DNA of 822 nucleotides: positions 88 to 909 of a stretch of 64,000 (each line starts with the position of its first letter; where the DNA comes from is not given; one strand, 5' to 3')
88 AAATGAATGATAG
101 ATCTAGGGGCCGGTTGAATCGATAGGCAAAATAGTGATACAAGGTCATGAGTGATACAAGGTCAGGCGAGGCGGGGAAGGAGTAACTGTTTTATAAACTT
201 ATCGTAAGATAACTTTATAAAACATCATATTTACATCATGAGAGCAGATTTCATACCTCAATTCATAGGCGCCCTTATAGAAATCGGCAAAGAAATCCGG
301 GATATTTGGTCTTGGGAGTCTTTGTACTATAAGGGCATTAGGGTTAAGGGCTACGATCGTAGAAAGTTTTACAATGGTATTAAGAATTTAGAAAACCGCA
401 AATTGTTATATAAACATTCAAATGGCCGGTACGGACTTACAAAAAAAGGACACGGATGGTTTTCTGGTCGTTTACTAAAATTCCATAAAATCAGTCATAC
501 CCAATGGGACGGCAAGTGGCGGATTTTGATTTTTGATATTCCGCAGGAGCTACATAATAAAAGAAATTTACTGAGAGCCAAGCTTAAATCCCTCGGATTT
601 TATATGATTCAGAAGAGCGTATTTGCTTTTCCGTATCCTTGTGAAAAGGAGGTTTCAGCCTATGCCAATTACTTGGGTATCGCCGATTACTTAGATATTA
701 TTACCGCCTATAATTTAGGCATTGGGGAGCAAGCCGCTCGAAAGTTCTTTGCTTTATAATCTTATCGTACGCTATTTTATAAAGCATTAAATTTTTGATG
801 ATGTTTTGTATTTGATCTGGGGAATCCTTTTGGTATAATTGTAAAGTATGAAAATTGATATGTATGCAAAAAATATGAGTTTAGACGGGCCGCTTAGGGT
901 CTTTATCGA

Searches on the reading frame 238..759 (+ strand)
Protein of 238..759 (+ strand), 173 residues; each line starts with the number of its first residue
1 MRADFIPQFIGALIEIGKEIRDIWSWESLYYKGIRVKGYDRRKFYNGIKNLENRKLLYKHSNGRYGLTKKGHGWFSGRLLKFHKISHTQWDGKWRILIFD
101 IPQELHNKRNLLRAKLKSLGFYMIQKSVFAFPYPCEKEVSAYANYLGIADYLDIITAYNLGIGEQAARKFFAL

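Call 35: find_encoding_contigs(protein=window:238-759:+, flank=10000, max_places=3)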
Protein window:238-759:+ (173 aa): 23 contigs read that carry it; 3 places shown.
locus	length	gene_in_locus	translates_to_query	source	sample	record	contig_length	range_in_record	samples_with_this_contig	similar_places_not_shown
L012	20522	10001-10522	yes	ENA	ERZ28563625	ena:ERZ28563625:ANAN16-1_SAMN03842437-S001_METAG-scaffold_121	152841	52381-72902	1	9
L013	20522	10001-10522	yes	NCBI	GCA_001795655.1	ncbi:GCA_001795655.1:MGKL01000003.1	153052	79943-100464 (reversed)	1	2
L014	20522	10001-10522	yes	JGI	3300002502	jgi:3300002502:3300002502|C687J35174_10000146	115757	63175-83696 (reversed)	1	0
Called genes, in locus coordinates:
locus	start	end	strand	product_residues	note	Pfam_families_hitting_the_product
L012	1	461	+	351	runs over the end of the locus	PF01041:DegT_DnrJ_EryC1, PF01053:Cys_Met_Meta_PP (weak)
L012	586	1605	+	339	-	PF01073:3Beta_HSD, PF01370:Epimerase, PF02719:Polysacc_synt_2, PF04321:RmlD_sub_bind, PF05368:NmrA, PF07993:NAD_binding_4 (weak), PF16363:GDP_Man_Dehyd, PF13460:NAD_binding_10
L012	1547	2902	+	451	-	PF01943:Polysacc_synt, PF13440:Polysacc_synt_3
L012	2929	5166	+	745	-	PF04932:Wzy_C, PF13428:TPR_14 (faint), PF13432:TPR_16 (faint), PF14559:TPR_19 (faint), PF21033:RMD1-3 (weak), PF00515:TPR_1, PF07719:TPR_2 (weak), PF13181:TPR_8, +2 more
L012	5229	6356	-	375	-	PF02397:Bac_transf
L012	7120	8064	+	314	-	PF03721:UDPG_MGDP_dh_N, PF00984:UDPG_MGDP_dh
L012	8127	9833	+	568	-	-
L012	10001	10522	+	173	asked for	PF20803:PaaX_M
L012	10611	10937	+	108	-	PF02482:Ribosomal_S30AE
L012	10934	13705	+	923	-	PF07517:SecA_DEAD, PF01043:SecA_PP_bind, PF21090:P-loop_SecA, PF07516:SecA_SW, PF02810:SEC-C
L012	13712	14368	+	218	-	-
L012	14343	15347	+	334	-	PF05368:NmrA (weak), PF01073:3Beta_HSD, PF01370:Epimerase, PF02719:Polysacc_synt_2, PF04321:RmlD_sub_bind, PF07993:NAD_binding_4 (faint), PF13460:NAD_binding_10 (weak), PF16363:GDP_Man_Dehyd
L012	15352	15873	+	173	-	PF04229:GrpB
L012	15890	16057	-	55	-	-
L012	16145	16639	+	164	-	PF00383:dCMP_cyt_deam_1, PF14437:MafB19-deam (weak)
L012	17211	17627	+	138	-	-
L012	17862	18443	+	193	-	PF13462:Thioredoxin_4, PF01323:DSBA, PF13743:Thioredoxin_5 (weak)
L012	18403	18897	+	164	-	PF07884:VKOR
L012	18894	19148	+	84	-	-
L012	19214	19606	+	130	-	-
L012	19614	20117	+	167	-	PF01988:VIT1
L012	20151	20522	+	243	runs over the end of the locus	PF00106:adh_short, PF08659:KR, PF13561:adh_short_C2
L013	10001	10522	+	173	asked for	PF20803:PaaX_M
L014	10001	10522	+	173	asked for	PF20803:PaaX_M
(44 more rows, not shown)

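Call 69: list_cluster_members(proteins=[L012:586-1605:+, L015:19075-19839:-, L021:744-1589:-, L021:18603-20315:+])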
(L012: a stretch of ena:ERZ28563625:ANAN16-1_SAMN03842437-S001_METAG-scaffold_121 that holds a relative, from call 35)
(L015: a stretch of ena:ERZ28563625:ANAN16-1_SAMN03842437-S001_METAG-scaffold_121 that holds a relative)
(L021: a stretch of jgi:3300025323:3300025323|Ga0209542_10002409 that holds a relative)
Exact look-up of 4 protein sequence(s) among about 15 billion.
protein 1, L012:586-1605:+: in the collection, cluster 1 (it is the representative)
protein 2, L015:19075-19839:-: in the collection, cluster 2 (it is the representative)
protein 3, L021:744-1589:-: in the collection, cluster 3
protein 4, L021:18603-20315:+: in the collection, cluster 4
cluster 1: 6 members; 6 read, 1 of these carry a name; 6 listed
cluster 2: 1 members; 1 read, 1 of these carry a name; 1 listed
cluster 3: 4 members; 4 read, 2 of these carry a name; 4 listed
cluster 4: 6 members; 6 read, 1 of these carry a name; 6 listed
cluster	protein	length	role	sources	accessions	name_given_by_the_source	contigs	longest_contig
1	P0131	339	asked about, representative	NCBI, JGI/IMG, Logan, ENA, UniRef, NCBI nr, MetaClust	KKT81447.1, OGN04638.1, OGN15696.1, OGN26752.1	MAG: hypothetical protein A3B99_04095 [Candidatus Yanofskybacteria bacterium ... | Polysaccharide biosynthesis protein CapD-like domain-containing protein n=2 ... | MAG: Polysaccharide biosynthesis protein CapD [Candidatus Yanofskybacteria bacterium ...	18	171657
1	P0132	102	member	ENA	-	-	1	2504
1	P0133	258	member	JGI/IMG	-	-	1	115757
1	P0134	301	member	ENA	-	-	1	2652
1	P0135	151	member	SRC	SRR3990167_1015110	-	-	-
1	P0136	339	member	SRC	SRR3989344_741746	-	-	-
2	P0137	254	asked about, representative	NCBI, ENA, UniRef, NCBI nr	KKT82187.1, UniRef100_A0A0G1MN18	MAG: ABC-3 protein [Candidatus Yanofskybacteria bacterium GW2011_GWA2_44_9] | High-affinity zinc uptake system membrane protein ZnuB n=1 Tax=Candidatus ...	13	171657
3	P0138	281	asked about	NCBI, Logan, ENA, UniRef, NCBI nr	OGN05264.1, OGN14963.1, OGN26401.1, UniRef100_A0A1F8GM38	MAG: hypothetical protein A3B99_01730 [Candidatus Yanofskybacteria bacterium ... | DHHA1 domain-containing protein n=1 Tax=Candidatus Yanofskybacteria bacterium ... | MAG: hypothetical protein A2659_04910 [Candidatus Yanofskybacteria bacterium ...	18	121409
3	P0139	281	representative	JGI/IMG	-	-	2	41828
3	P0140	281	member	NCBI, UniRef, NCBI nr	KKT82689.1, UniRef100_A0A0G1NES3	MAG: Phosphoesterase, dhha1 [Candidatus Yanofskybacteria bacterium GW2011_GWA2_44_9] | Phosphoesterase, dhha1 n=1 Tax=Candidatus Yanofskybacteria bacterium GW2011_GWA2_44_9 ...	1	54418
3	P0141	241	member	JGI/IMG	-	-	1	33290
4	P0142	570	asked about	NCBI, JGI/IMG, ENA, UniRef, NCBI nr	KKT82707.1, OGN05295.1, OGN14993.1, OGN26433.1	MAG: hypothetical protein A3B99_01825 [Candidatus Yanofskybacteria bacterium ... | AAA+ ATPase domain-containing protein n=2 Tax=Candidatus Yanofskyibacteriota ... | MAG: PIF1 helicase [Candidatus Yanofskybacteria bacterium GW2011_GWA2_44_9]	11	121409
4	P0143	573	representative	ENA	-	-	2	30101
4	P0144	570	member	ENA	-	-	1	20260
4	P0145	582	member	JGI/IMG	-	-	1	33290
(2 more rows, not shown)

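Call 70: find_encoding_contigs(protein=P0131, flank=10000, max_places=1)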
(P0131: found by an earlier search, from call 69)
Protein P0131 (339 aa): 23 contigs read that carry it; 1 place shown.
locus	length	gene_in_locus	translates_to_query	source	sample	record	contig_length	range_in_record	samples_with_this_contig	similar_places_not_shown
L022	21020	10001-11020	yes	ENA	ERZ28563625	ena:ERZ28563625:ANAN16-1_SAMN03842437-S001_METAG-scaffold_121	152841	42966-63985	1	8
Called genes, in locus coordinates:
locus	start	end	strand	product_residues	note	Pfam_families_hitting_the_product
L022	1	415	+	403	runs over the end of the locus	-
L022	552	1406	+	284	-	PF01522:Polysacc_deac_1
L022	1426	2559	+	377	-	-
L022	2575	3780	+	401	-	PF13489:Methyltransf_23, PF13649:Methyltransf_25, PF13847:Methyltransf_31, PF08241:Methyltransf_11, PF08242:Methyltransf_12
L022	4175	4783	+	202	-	PF02348:CTP_transf_3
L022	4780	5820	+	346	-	PF03102:NeuB, PF08666:SAF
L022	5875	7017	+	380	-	PF02350:Epimerase_2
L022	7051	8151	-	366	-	PF04464:Glyphos_transf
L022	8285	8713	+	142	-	PF00132:Hexapep, PF14602:Hexapep_2 (weak)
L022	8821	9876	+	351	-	PF01041:DegT_DnrJ_EryC1, PF01053:Cys_Met_Meta_PP (weak)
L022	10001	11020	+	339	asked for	PF01073:3Beta_HSD, PF01370:Epimerase, PF02719:Polysacc_synt_2, PF04321:RmlD_sub_bind, PF05368:NmrA, PF07993:NAD_binding_4 (weak), PF16363:GDP_Man_Dehyd, PF13460:NAD_binding_10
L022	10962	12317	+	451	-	PF01943:Polysacc_synt, PF13440:Polysacc_synt_3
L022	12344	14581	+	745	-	PF04932:Wzy_C, PF13428:TPR_14 (faint), PF13432:TPR_16 (faint), PF14559:TPR_19 (faint), PF21033:RMD1-3 (weak), PF00515:TPR_1, PF07719:TPR_2 (weak), PF13181:TPR_8, +2 more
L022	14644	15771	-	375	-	PF02397:Bac_transf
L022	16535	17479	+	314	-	PF03721:UDPG_MGDP_dh_N, PF00984:UDPG_MGDP_dh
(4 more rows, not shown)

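Call 71: find_encoding_contigs(protein=P0137, flank=10000, max_places=1)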
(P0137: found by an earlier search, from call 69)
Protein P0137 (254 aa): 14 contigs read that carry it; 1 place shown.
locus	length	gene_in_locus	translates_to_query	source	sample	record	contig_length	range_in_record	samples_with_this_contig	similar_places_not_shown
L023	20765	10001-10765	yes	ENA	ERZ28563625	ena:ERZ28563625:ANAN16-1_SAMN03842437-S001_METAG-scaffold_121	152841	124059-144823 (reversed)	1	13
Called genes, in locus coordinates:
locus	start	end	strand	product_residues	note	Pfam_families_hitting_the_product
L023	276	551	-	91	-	-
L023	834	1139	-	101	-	-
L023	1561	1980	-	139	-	-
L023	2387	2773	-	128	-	PF20274:cREC_REC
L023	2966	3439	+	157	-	PF01327:Pep_deformylase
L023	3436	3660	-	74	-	-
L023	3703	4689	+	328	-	PF00551:Formyl_trans_N, PF02911:Formyl_trans_C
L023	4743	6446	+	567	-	-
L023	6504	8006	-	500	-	-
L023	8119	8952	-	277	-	-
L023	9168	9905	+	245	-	PF00005:ABC_tran, PF02463:SMC_N (faint), PF13304:AAA_21 (weak)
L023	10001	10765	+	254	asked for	PF00950:ABC-3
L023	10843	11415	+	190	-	PF08207:EFP_N, PF01132:EFP (weak), PF09285:Elong-fact-P_C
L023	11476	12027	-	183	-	PF01435:Peptidase_M48 (weak)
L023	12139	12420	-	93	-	-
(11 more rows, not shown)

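Call 72: find_encoding_contigs(protein=P0138, flank=10000, max_places=1)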
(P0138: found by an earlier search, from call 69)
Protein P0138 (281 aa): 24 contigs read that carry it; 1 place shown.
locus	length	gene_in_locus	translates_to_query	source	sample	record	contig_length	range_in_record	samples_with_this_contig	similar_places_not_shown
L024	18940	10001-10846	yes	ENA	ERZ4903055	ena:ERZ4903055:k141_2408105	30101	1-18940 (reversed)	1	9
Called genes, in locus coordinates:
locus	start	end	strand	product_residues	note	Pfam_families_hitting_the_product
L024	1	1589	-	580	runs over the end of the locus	PF13328:HD_4, PF01966:HD, PF04607:RelA_SpoT, PF02824:TGS, PF28438:RelA_RIS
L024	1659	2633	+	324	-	-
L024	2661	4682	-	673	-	PF01751:Toprim, PF01131:Topoisom_bac, PF01396:Zn_ribbon_Top1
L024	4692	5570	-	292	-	PF02481:DNA_processg_A, PF17782:WHD_DprA (weak)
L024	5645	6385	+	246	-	PF00535:Glycos_transf_2, PF10111:Glyco_tranf_2_2 (weak), PF13641:Glyco_tranf_2_3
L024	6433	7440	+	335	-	PF01087:GalP_UDP_transf, PF16268:DUF4921 (weak), PF02744:GalP_UDP_tr_C (faint), PF01230:HIT (faint)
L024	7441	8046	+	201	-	PF09335:VTT_dom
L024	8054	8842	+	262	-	PF00121:TIM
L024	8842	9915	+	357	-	PF00162:PGK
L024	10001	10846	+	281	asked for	PF02272:DHHA1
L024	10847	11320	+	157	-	PF00075:RNase_H, PF13456:RVT_3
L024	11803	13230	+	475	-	PF13727:CoA_binding_3 (weak), PF02397:Bac_transf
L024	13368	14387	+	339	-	PF00534:Glycos_transf_1, PF13692:Glyco_trans_1_4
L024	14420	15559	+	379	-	PF13439:Glyco_transf_4, PF20706:GT4-conflict, PF00534:Glycos_transf_1, PF13692:Glyco_trans_1_4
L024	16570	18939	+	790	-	?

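Call 73: find_encoding_contigs(protein=P0142, flank=10000, max_places=1)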
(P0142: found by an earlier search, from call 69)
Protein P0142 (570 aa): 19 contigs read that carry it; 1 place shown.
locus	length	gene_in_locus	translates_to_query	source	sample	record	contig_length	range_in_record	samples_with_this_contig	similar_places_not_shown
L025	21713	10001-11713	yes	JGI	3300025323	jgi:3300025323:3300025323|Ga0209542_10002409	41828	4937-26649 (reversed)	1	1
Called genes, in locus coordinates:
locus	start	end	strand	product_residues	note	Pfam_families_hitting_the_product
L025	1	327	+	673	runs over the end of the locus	PF01751:Toprim, PF01131:Topoisom_bac, PF01396:Zn_ribbon_Top1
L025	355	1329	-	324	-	-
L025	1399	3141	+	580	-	PF13328:HD_4, PF01966:HD, PF04607:RelA_SpoT, PF02824:TGS, PF28438:RelA_RIS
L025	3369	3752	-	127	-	-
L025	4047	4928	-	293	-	PF02195:ParB_N, PF17762:HTH_ParB, PF23552:ParB_C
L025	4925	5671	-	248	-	PF00142:Fer4_NifH (weak), PF01656:CbiA, PF02374:ArsA_ATPase (weak), PF06564:CBP_BcsQ, PF09140:MipZ (faint), PF10609:ParA, PF13614:AAA_31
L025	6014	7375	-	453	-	PF00239:Resolvase, PF07508:Recombinase, PF13408:Zn_ribbon_recom (weak)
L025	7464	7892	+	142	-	-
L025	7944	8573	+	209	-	-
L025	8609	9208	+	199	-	PF13489:Methyltransf_23 (weak), PF08241:Methyltransf_11, PF13649:Methyltransf_25 (weak)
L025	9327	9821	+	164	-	PF01936:NYN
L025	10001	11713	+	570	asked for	PF03266:NTPase_1 (faint), PF05970:PIF1, PF13191:AAA_16 (faint), PF13245:AAA_19, PF13401:AAA_22, PF13604:AAA_30, PF21530:Pif1_2B_dom (weak), PF14493:HTH_40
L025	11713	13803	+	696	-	PF22548:AEP-TOTE, PF18766:SWI2_SNF2 (weak), PF00176:SNF2-rel_dom (weak), PF00270:DEAD, PF04851:ResIII, PF00271:Helicase_C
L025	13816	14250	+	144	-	PF01652:IF4E (weak), PF08939:Bles03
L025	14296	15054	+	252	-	-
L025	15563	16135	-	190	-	PF01569:PAP2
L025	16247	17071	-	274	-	PF00763:THF_DHG_CYH, PF02882:THF_DHG_CYH_C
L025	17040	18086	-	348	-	PF00078:RVT_1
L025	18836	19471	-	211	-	-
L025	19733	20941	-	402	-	PF00464:SHMT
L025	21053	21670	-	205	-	PF01300:Sua5_yciO_yrdC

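Call 79: search_protein_families(library=ncbifam, proteins=[L025:17040-18086:-, L025:18836-19471:-, L025:6014-7375:-], max_evalue=0.001)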
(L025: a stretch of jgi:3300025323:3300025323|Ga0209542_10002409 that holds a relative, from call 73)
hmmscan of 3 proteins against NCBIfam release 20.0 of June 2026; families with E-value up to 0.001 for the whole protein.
L025:17040-18086:- (348 aa): 7 families
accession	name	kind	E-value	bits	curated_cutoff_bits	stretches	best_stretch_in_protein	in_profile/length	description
TIGR04416.1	group_II_RT_mat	equivalog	2.9e-40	138.5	300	1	48-298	22-273/353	group II intron reverse transcriptase/maturase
NF041747.1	Drt3a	equivalog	3.3e-19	69.5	200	1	148-278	106-237/412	antiviral reverse transcriptase Drt3a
NF041746.1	Drt2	equivalog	1.8e-15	57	390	2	201-300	221-329/416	antiviral reverse transcriptase Drt2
NF038233.2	retron_St85_RT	exception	4.6e-15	55.7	235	1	154-275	90-211/289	retron St85 family RNA-directed DNA polymerase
NF042941.1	Retron_TIR_antiphage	equivalog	5.2e-08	32.1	600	1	148-315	87-246/464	TIR domain-containing anti-phage reverse transcriptase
TIGR04499.1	abortive_AbiA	subfamily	2.1e-06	26.7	250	1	136-267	129-276/615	AbiA family abortive infection protein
NF041750.1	Drt5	equivalog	4.6e-06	25.9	550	1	122-276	95-248/484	antiviral reverse transcriptase Drt5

L025:18836-19471:- (211 aa): 0 families

L025:6014-7375:- (453 aa): 6 families
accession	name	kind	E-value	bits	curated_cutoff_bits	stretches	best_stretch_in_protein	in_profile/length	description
NF047343.1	SCCmet_CcrB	equivalog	3.9e-30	105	900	1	28-363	5-360/542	cassette chromosome recombinase CcrB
NF041201.1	recomb_XisF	equivalog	7.5e-22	77.9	375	1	82-368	44-354/465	fdxN element excision recombinase XisF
NF047347.1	SCCmet_CcrC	equivalog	6.1e-16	58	900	1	30-366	3-363/558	cassette chromosome recombinase CcrC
NF047344.1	SCCmet_CcrA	equivalog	2.9e-15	56.3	700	1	35-390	7-343/442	cassette chromosome recombinase CcrA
NF049883.1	resolv_YneB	equivalog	8.5e-10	38.4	175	1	33-181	3-149/211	YneB family resolvase-like protein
NF033518.0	transpos_IS607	equivalog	4.6e-07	29.6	110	1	3-113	28-133/187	IS607 family transposase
